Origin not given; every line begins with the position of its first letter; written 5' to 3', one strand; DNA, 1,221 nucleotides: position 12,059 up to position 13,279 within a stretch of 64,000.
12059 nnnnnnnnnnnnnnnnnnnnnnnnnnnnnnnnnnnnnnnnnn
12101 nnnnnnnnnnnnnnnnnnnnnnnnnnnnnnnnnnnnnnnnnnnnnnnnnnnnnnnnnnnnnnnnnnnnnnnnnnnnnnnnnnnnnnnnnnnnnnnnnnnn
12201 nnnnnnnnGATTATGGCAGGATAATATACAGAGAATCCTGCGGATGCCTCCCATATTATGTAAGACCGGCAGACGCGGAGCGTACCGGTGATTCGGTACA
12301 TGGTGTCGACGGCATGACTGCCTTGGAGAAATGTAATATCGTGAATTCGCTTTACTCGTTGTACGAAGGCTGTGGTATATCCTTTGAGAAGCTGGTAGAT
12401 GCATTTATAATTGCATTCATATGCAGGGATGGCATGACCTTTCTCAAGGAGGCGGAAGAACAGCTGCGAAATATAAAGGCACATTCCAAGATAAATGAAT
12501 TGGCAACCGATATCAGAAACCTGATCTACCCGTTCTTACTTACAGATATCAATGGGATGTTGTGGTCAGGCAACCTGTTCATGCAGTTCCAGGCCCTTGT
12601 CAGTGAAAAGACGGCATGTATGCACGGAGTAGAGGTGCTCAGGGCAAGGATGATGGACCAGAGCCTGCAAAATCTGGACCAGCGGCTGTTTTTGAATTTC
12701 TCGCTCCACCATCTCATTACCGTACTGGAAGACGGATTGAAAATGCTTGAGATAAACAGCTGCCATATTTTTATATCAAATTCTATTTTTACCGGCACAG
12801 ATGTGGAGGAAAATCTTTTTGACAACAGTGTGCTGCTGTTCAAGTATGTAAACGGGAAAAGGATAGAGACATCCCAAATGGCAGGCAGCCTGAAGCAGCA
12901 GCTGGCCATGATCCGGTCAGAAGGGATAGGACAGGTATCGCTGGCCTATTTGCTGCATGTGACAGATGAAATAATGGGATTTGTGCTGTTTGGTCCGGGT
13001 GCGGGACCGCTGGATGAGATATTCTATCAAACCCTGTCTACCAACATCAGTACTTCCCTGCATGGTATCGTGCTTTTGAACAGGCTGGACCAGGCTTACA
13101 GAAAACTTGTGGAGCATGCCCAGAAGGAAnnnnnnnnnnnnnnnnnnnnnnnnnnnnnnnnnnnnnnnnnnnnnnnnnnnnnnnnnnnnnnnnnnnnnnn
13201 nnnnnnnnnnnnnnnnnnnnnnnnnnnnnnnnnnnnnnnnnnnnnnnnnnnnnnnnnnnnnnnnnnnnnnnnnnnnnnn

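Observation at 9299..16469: Operon coupling two paralogous soluble LacI-core::histidine kinases to a REC-GGDEF regulator with a dead EAL domain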

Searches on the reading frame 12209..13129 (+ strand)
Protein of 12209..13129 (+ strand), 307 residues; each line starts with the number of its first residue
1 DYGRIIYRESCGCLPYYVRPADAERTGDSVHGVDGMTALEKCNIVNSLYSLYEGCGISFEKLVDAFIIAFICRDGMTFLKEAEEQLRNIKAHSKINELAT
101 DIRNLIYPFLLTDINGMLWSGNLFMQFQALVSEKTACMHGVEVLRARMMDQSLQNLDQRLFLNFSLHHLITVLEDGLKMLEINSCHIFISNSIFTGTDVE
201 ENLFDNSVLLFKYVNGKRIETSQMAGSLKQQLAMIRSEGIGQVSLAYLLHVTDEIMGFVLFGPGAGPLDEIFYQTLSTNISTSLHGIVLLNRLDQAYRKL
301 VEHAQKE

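Call 42: search_protein_representatives(alignment_id=A3)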
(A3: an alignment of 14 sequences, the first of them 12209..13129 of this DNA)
Query: 14 sequences, 303 profile positions. Proteins with E-value up to 0.001 (for the whole library): 3932; up to 1e-10: 2805; up to 1e-30: 1048. The best 150 are listed.
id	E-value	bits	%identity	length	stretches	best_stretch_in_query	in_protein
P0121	7.5e-87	307.9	-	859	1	1-303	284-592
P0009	3.3e-84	299.2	-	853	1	2-303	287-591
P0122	3.9e-83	295.7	-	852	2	1-303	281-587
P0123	1.7e-80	287.1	-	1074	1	1-302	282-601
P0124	4.7e-78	279.0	-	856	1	2-303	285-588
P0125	1.4e-77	277.5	-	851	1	1-303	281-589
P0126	6.3e-75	268.7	-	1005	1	1-297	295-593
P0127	7.7e-75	268.5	-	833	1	1-302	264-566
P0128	6.0e-74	265.5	-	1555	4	1-301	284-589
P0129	2.8e-72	260.0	-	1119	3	1-295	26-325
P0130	6.7e-72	258.8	-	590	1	2-296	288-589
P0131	9.2e-71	255.1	-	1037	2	1-299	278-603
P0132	3.9e-70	253.0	-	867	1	1-291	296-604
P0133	2.6e-69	250.3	-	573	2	1-301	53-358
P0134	4.5e-69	249.5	-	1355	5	1-297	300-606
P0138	1.9e-67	244.2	-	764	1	1-302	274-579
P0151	3.2e-65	236.9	-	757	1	1-301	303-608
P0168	6.3e-63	229.4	-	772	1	1-299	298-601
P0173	5.0e-62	226.4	-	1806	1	4-296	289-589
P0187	4.0e-61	223.4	-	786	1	1-298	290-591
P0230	5.3e-58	213.2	-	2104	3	1-282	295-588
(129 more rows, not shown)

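Call 44: predict_structure(alignment_id=A3)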
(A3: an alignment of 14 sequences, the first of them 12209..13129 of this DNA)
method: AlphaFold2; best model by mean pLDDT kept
length: 307 residues; sequences in the alignment: 14
mean_pLDDT: 82.3   pTM: 0.60
mean pLDDT of the five models: 82.3, 81.8, 81.1, 80.9, 79.0
residues with pLDDT >= 90: 125; 70-90: 131; 50-70: 23; < 50: 28
segments of 3 or more residues with pLDDT < 50: 1-28
pLDDT, mean of each block of 10 residues (from residue 1): 42 43 45 87 95 91 96 94 92 88 92 89 95 89 86 90 87 91 88 63 76 89 77 74 78 86 73 91 90 89 89
secondary structure, 60 per line:
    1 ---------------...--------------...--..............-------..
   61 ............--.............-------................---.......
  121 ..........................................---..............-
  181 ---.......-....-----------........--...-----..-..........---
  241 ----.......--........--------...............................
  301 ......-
elements in order: H38-51 H59-72 H75-87 H95-110 H114-162 H166-179 E184-190 H192-195 E207-214 E217-219 H228-237 E245-251 E254-261 H270-306

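Call 46: search_protein_families(library=pfam, alignment_id=A4, max_evalue=0.001)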
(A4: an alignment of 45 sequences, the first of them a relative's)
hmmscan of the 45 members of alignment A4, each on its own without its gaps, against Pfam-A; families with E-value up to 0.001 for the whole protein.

A. member 1, P0123 (1074 aa): 8 families
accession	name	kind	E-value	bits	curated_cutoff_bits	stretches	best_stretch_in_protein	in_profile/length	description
PF13377.12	Peripla_BP_3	-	2.1e-28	99.9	26.5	1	130-291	2-167/167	Periplasmic binding protein-like domain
PF02518.31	HATPase_c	-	1.4e-21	77.4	26.4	1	941-1068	2-110/111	Histidine kinase-, DNA gyrase B-, and HSP90-like ATPase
PF00532.27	Peripla_BP_1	-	6e-17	62.5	22.2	1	11-270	3-261/281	Periplasmic binding proteins and sugar binding domain of LacI family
PF00512.31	HisKA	-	7.3e-16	58.4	26.9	1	826-892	2-65/66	His Kinase A (phospho-acceptor) domain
PF01590.32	GAF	-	9.2e-13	49.3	22.4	1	651-785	3-133/133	GAF domain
PF13185.12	GAF_2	-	1.3e-12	48.5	28.6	1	651-786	5-136/136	GAF domain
PF13407.12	Peripla_BP_4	-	2.4e-11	44.1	35.1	1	136-273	121-257/258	Periplasmic binding protein domain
PF13492.12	GAF_3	-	1.5e-10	42.1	27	1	653-787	5-129/129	GAF domain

B. families by the number of members that match (of 45 scanned): 30 families (the first 25 are shown)
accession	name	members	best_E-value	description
PF13377.12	Peripla_BP_3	45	4.6e-37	Periplasmic binding protein-like domain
PF00532.27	Peripla_BP_1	42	3.4e-23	Periplasmic binding proteins and sugar binding domain of LacI family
PF13407.12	Peripla_BP_4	32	2.9e-54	Periplasmic binding protein domain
PF13185.12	GAF_2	20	2.7e-70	GAF domain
PF01590.32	GAF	20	8.3e-56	GAF domain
PF13492.12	GAF_3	20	4.1e-40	GAF domain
PF02518.31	HATPase_c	19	6.2e-30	Histidine kinase-, DNA gyrase B-, and HSP90-like ATPase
PF00512.31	HisKA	17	1.1e-19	His Kinase A (phospho-acceptor) domain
PF08448.16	PAS_4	14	3.9e-41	PAS fold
PF13426.13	PAS_9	14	9.4e-21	PAS domain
PF00989.32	PAS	13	9.5e-20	PAS fold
PF13188.13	PAS_8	6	9.1e-12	PAS domain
PF01740.26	STAS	5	3.3e-15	STAS domain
PF15714.11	SpoVT_C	4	2.8e-09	Stage V sporulation protein T C-terminal, transcription factor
PF00990.26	GGDEF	3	6.5e-50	Diguanylate cyclase, GGDEF domain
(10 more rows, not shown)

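Call 49: fold_search(model_id=the predicted structure, library=pdb)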
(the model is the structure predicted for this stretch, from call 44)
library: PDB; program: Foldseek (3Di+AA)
matches with E <= 10: 418; with E <= 0.001: 2
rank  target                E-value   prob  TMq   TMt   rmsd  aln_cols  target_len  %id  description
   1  6ob8_B                5.4e-04  1.00  0.39  0.39   9.2       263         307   10  Crystal structure of a dual sensor histidine kinase in green light illuminated state (released 2019-09-18)
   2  6oap_B                9.2e-04  1.00  0.38  0.38   6.1       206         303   11  Crystal structure of a dual sensor histidine kinase in the green-light absorbing Pg state (released 2019-09-18)
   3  6oaq_B                1.1e-03  1.00  0.37  0.38   9.2       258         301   11  Crystal structure of a dual sensor histidine kinase in BeF3- bound state (released 2019-09-18)
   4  6oap_A                2.4e-03  1.00  0.38  0.38   9.8       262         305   10  Crystal structure of a dual sensor histidine kinase in the green-light absorbing Pg state (released 2019-09-18)
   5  6ob8_A                2.5e-03  1.00  0.37  0.37   6.5       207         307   11  Crystal structure of a dual sensor histidine kinase in green light illuminated state (released 2019-09-18)
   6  3lfv_A                3.1e-03  1.00  0.39  0.32   6.8       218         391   12  crystal structure of unliganded PDE5A GAF domain (released 2010-09-22)
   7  3lfv_B                4.4e-03  1.00  0.39  0.33   5.7       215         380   12  crystal structure of unliganded PDE5A GAF domain (released 2010-09-22)
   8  5w10_B                6.1e-03  1.00  0.32  0.54   6.9       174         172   10  Lcd1 GAF domain in complex with cAMP ligand (released 2017-06-28)
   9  5w10_D                7.1e-03  1.00  0.31  0.52   6.9       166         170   10  Lcd1 GAF domain in complex with cAMP ligand (released 2017-06-28)
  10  5w10_A                7.5e-03  1.00  0.32  0.54   6.9       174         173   10  Lcd1 GAF domain in complex with cAMP ligand (released 2017-06-28)
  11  5lly_C                8.8e-03  1.00  0.32  0.21  12.4       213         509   12  Photosensory Module of Bacteriophytochrome linked Diguanylyl Cyclase from Idiomarina species A28L (released 2017-03-15)
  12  5w10_C                9.7e-03  1.00  0.31  0.52   6.8       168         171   10  Lcd1 GAF domain in complex with cAMP ligand (released 2017-06-28)
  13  6sax_A                1.3e-02  1.00  0.29  0.29  12.9       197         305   12  Chromophore binding domain of bacteriophytochrome linked diguanylyl cyclase from Idiomarina species A28L (Pr-state mon (released 2019-12-11)
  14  6oaq_A                1.4e-02  1.00  0.38  0.38   5.2       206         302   10  Crystal structure of a dual sensor histidine kinase in BeF3- bound state (released 2019-09-18)
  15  6saw_A                1.5e-02  1.00  0.32  0.32   7.9       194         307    9  Chromophore binding domain of bacteriophytochrome linked diguanylyl cyclase from Idiomarina species A28L (dimeric Pfr- (released 2019-12-11)
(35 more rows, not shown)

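Call 58: list_cluster_members(proteins=[P0123, P0128, P0131, P0138, P0151, P0168, P0173, P0187, P0230, P0130])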
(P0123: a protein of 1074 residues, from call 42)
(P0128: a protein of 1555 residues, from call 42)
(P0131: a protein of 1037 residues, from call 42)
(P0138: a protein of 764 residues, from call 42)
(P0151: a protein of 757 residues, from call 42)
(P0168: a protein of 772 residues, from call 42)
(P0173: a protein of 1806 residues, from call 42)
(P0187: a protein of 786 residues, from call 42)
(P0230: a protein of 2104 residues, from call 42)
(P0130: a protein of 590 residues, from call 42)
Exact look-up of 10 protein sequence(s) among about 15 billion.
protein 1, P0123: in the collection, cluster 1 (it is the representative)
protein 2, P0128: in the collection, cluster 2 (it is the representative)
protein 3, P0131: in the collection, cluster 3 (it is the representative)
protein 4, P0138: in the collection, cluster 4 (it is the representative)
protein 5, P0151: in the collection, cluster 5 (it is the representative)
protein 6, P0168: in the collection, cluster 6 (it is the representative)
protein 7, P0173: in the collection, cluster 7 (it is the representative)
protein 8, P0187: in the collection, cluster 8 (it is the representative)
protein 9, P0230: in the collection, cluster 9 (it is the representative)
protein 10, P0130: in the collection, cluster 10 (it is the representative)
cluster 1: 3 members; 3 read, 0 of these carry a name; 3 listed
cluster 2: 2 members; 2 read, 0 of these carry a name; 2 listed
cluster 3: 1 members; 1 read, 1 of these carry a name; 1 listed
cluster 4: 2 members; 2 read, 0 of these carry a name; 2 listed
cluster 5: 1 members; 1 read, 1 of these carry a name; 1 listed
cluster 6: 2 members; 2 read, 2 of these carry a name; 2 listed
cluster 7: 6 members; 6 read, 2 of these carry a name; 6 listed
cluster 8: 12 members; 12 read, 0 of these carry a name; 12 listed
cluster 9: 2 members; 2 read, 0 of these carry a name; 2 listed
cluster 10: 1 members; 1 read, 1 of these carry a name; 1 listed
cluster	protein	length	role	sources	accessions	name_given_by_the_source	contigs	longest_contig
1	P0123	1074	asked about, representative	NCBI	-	-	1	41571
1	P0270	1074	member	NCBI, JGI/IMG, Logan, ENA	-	-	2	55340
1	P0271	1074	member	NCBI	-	-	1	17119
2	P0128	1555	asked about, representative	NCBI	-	-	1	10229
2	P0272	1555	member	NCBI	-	-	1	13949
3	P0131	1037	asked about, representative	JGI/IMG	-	signal transduction histidine kinase/DNA-binding LacI/PurR family transcriptional ...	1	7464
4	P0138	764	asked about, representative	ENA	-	-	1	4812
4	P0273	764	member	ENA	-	-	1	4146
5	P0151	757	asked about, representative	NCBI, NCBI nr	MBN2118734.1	MAG: substrate-binding domain-containing protein, partial [Anaerolineales bacterium] | substrate-binding domain-containing protein [Anaerolineales bacterium]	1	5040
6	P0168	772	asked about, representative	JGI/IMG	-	PAS domain S-box-containing protein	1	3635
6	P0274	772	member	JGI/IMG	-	PAS domain S-box-containing protein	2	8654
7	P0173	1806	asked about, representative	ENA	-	-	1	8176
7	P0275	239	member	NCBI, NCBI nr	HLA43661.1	MAG TPA: substrate-binding domain-containing protein, partial [Aggregatilineales ... | substrate-binding domain-containing protein [Aggregatilineales bacterium]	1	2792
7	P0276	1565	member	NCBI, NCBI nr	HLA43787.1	MAG TPA: response regulator [Aggregatilineales bacterium] | response regulator [Aggregatilineales bacterium]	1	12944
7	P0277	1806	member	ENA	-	-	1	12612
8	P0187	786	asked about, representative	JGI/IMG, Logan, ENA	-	-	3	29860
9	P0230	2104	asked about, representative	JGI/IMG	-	-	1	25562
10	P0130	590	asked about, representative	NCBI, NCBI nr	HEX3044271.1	MAG TPA: LacI family DNA-binding transcriptional regulator, partial [Bacillota bacterium] | LacI family DNA-binding transcriptional regulator [Bacillota bacterium]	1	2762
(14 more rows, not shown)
